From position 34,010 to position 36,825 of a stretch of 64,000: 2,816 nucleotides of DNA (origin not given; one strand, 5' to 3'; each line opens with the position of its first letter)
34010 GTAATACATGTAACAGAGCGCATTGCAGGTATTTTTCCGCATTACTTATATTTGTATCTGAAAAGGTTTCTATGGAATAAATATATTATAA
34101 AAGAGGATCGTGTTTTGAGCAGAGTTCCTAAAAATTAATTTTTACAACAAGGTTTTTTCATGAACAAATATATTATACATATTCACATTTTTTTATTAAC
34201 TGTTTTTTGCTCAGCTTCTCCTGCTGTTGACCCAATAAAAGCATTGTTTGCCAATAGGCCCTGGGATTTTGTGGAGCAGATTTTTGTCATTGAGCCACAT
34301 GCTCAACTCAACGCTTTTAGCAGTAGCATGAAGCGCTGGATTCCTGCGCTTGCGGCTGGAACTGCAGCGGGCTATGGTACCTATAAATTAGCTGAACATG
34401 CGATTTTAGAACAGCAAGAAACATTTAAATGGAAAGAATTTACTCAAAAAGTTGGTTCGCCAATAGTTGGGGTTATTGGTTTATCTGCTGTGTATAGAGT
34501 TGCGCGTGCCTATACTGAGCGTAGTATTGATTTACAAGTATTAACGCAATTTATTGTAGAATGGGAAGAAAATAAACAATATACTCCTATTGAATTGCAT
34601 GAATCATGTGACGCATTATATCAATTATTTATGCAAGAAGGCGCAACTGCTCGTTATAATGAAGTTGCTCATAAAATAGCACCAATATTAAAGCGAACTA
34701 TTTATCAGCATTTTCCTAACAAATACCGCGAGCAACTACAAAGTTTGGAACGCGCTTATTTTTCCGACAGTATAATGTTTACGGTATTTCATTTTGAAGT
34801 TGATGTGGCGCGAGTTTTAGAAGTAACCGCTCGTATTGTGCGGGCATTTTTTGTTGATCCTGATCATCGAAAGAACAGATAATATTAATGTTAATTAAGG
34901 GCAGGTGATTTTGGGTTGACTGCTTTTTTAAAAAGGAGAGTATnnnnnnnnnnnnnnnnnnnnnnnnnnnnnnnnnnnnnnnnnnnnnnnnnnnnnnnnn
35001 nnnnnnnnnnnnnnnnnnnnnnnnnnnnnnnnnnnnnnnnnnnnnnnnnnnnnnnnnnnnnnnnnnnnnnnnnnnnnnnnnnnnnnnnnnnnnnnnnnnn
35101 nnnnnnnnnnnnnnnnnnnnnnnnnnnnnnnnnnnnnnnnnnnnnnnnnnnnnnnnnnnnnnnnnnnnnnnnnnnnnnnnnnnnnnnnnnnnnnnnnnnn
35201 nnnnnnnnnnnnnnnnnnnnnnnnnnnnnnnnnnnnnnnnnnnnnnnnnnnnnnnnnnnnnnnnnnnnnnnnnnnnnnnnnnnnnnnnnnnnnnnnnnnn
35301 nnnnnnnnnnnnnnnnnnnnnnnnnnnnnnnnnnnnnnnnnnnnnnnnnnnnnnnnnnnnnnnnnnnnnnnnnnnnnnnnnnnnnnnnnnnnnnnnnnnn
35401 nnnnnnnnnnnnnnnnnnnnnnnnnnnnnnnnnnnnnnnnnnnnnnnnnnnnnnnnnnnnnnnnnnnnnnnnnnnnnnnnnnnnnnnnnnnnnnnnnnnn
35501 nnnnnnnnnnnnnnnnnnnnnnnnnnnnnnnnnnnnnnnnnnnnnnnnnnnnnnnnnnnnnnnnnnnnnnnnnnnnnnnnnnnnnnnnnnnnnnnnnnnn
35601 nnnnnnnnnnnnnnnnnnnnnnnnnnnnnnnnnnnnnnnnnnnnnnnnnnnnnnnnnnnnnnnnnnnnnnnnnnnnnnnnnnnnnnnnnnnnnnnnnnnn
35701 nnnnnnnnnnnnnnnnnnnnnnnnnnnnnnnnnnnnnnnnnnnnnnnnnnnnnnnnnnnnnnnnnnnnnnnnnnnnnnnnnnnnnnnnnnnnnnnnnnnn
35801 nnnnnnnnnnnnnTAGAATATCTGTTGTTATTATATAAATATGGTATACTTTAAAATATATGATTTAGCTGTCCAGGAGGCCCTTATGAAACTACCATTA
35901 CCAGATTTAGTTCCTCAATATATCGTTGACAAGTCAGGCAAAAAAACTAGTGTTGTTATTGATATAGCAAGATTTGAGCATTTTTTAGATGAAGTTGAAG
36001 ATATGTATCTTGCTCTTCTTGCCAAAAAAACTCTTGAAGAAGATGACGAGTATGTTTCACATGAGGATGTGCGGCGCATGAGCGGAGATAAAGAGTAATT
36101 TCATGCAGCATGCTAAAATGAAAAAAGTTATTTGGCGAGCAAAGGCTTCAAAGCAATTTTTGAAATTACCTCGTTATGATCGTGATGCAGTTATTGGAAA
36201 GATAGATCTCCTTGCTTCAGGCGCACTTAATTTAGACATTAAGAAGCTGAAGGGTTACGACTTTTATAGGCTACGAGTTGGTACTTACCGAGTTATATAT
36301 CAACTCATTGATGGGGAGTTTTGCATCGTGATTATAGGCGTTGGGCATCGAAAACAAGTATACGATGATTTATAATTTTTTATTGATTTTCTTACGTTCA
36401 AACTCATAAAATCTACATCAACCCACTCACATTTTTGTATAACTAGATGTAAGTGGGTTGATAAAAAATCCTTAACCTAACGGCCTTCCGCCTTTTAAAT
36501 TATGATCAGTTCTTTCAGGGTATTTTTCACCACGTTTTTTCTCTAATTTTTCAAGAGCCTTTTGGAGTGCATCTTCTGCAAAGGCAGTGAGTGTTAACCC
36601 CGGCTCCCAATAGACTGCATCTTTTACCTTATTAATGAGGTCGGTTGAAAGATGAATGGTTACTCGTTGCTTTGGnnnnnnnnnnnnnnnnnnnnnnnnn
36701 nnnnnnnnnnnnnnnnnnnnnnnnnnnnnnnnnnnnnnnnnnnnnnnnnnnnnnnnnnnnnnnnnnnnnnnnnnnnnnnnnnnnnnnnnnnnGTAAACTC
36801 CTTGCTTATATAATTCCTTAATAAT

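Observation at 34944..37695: Plasmid-style maintenance cluster in a chromosomal context: LigD-Pol, Phd/RelE and ParA with a small RHH partner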

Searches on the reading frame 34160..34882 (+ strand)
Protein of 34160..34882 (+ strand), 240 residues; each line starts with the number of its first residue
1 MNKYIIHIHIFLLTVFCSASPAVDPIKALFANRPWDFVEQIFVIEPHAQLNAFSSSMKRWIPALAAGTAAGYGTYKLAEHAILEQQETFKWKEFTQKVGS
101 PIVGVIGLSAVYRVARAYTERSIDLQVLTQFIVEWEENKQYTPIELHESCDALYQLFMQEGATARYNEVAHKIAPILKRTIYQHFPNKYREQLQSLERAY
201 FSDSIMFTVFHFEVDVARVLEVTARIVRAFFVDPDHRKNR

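Call 3: search_protein_families(library=pfam, proteins=[window:34160-34882:+], max_evalue=0.01)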
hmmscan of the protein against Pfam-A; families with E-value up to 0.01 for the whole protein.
window:34160-34882:+ (240 aa): 0 families

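Call 4: search_protein_families(library=ncbifam, proteins=[window:34160-34882:+], max_evalue=0.01)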
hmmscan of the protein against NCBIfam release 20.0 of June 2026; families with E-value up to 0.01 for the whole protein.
window:34160-34882:+ (240 aa): 0 families

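Call 86: search_protein_families(library=phrogs, proteins=[window:34160-34882:+], max_evalue=0.001)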
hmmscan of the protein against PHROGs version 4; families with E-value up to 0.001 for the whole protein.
window:34160-34882:+ (240 aa): 0 families

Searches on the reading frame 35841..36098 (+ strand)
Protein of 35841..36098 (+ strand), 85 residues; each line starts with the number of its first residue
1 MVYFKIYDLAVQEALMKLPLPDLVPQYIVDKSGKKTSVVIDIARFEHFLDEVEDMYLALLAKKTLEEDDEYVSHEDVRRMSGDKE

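Call 3: search_protein_families(library=pfam, proteins=[window:35841-36098:+], max_evalue=0.01)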
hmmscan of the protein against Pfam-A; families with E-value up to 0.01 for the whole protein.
window:35841-36098:+ (85 aa): 1 family
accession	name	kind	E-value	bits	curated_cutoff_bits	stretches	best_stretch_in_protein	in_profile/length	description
PF18506.7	RelB-like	-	2.1e-08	34.3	27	1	24-64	3-43/62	RelB Antitoxin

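Call 4: search_protein_families(library=ncbifam, proteins=[window:35841-36098:+], max_evalue=0.01)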
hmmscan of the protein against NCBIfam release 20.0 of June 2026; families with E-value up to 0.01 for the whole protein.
window:35841-36098:+ (85 aa): 0 families

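Call 86: search_protein_families(library=phrogs, proteins=[window:35841-36098:+], max_evalue=0.001)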
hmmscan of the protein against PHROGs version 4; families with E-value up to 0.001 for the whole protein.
window:35841-36098:+ (85 aa): 2 families
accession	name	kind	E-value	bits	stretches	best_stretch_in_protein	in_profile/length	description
phrog_7241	-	transcription regulation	0.00056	21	1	26-81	4-61/122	transcriptional regulator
phrog_2268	-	moron, auxiliary metabolic gene and host takeover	0.00063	20.8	1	31-79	30-78/84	antitoxin from a toxin-antitoxin system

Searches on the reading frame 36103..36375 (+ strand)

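Call 3: search_protein_families(library=pfam, proteins=[window:36103-36375:+], max_evalue=0.01)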
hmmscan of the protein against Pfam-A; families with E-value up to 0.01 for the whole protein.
window:36103-36375:+ (90 aa): 1 family
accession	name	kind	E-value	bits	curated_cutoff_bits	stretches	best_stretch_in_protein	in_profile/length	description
PF05016.21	ParE_toxin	-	1.8e-11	44.9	23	1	9-87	1-89/89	ParE toxin of type II toxin-antitoxin system, parDE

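Call 4: search_protein_families(library=ncbifam, proteins=[window:36103-36375:+], max_evalue=0.01)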
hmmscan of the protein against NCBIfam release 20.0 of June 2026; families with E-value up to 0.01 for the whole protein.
window:36103-36375:+ (90 aa): 1 family
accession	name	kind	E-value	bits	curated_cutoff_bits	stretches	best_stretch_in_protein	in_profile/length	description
TIGR02385.1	RelE_StbE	subfamily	4.4e-07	30.3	27.9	1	8-87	1-88/88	type II toxin-antitoxin system mRNA interferase toxin, RelE/StbE family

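Call 86: search_protein_families(library=phrogs, proteins=[window:36103-36375:+], max_evalue=0.001)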
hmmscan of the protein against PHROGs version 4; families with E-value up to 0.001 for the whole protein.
window:36103-36375:+ (90 aa): 1 family
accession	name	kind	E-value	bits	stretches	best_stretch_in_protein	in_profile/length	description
phrog_1213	-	moron, auxiliary metabolic gene and host takeover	4e-18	66.8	1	6-87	2-87/88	RelE-like toxin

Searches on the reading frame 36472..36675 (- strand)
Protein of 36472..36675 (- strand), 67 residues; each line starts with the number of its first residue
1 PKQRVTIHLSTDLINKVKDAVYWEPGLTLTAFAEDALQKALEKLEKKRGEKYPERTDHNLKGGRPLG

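Call 70: search_solved_structures(query=A4, max_evalue=10, show_alignments=4)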
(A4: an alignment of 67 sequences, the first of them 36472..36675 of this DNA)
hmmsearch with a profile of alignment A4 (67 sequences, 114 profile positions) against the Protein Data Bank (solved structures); distinct sequences matched with E-value up to 10: 11.
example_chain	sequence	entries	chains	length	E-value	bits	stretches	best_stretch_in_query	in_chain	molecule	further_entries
3no7_A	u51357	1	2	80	0.0094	19.1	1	64-103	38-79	Putative plasmid related protein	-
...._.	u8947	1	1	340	1.4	12.2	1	51-87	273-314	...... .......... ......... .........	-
1vpw_A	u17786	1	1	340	1.4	12.2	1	51-87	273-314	PURINE REPRESSOR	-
1jft_A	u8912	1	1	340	1.4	12.1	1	51-87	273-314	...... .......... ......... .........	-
2pue_A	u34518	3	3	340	1.4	12.1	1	51-87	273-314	PROTEIN (PURINE REPRESSOR ) | PROTEIN (PURINE REPRESSOR)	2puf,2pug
1bdi_A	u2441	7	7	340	1.4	12.1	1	51-87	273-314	PROTEIN (PURINE REPRESSOR) | PROTEIN (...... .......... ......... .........)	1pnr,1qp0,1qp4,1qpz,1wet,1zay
1jfs_A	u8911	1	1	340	1.4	12.1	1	51-87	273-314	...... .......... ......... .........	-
2pua_A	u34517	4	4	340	1.4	12.1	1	51-87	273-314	PURINE REPRESSOR | PROTEIN (PURINE REPRESSOR)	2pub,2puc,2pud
1bdh_A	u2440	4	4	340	1.4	12.1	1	51-87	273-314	PROTEIN (PURINE REPRESSOR) | PROTEIN (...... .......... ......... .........) | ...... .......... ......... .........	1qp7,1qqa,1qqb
1dbq_A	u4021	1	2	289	1.4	12.1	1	51-87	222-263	PURINE REPRESSOR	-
1jhz_A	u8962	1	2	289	1.4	12.1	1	51-87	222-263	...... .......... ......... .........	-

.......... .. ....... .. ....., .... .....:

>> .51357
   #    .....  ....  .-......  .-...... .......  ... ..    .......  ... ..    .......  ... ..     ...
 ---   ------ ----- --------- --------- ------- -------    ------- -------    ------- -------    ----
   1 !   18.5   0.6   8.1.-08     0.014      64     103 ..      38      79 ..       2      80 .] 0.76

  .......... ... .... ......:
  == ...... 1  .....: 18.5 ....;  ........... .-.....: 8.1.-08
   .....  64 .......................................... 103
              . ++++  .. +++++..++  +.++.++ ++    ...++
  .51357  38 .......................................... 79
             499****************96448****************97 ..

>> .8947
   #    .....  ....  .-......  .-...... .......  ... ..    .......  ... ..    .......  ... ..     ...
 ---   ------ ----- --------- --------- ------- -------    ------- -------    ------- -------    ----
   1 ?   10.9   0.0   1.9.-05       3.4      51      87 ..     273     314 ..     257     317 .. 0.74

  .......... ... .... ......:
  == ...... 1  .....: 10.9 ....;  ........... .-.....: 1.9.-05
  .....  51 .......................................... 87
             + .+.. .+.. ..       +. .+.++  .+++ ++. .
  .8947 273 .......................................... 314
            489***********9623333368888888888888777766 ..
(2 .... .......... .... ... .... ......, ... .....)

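Call 79: predict_structure(alignment_id=A4)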
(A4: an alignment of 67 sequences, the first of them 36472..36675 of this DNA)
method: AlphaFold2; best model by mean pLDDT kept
length: 67 residues; sequences in the alignment: 67
mean_pLDDT: 89.5   pTM: 0.68
mean pLDDT of the five models: 89.5, 89.1, 88.7, 88.4, 88.3
residues with pLDDT >= 90: 49; 70-90: 10; 50-70: 5; < 50: 3
segments of 3 or more residues with pLDDT < 50: none
pLDDT, mean of each block of 10 residues (from residue 1): 89 97 97 97 97 85 53
secondary structure, 60 per line:
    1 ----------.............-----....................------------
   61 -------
elements in order: H11-23 H29-48

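Call 82: fold_search(model_id=the predicted structure, library=pdb)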
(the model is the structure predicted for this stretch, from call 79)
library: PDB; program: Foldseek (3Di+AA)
matches with E <= 10: 9; with E <= 0.001: 0
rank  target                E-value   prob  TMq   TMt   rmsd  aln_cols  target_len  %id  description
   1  7dv2_A                4.4e+00  0.21  0.51  0.46   2.9        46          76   20  Structure of Sulfolobus solfataricus SegB-DNA complex (released 2021-12-22)
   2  9hlz_X                5.1e+00  0.05  0.28  0.21   7.2        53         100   15  Translational activators Aep1, Aep2 and Atp25 in complex with mRNA and the yeast mitochondrial ribosome (released 2025-12-17)
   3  5aj3_i                5.1e+00  0.02  0.22  0.16  20.9        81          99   18  Structure of the small subunit of the mammalian mitoribosome (released 2015-04-22)
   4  6eri_BM               5.5e+00  0.04  0.25  0.17  11.2        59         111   24  Structure of the chloroplast ribosome with chl-RRF and hibernation-promoting factor (released 2018-04-18)
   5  4rp5_A                6.4e+00  0.08  0.33  0.17   9.6        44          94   11  Crystal Structure of the L27 domain of Discs Large 1 (target ID NYSGRC-010766) from Drosophila melanogaster (space gro (released 2014-11-26)
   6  7ycw_D                8.5e+00  0.16  0.56  0.71   2.3        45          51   20  Crystal Form 1 of Truncated Antitoxin ParD (2-54,containg RHH domain) from Pseudoalteromonas rubra (released 2022-09-21)
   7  4jgs_E                8.5e+00  0.02  0.22  0.18  10.3        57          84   30  Crystal structure of the xmrv tm retroviral fusion core (released 2013-10-23)
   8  6woo_h                8.5e+00  0.02  0.22  0.14  11.7        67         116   24  CryoEM structure of yeast 80S ribosome with Met-tRNAiMet, eIF5B, and GDP (released 2020-09-23)
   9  8yoz_B                9.9e+00  0.04  0.30  0.27   7.8        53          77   23  Crystal structure of the small zinc-finger protein ZifS (TTHA0897) from Thermus thermophilus HB8. (released 2025-03-19)
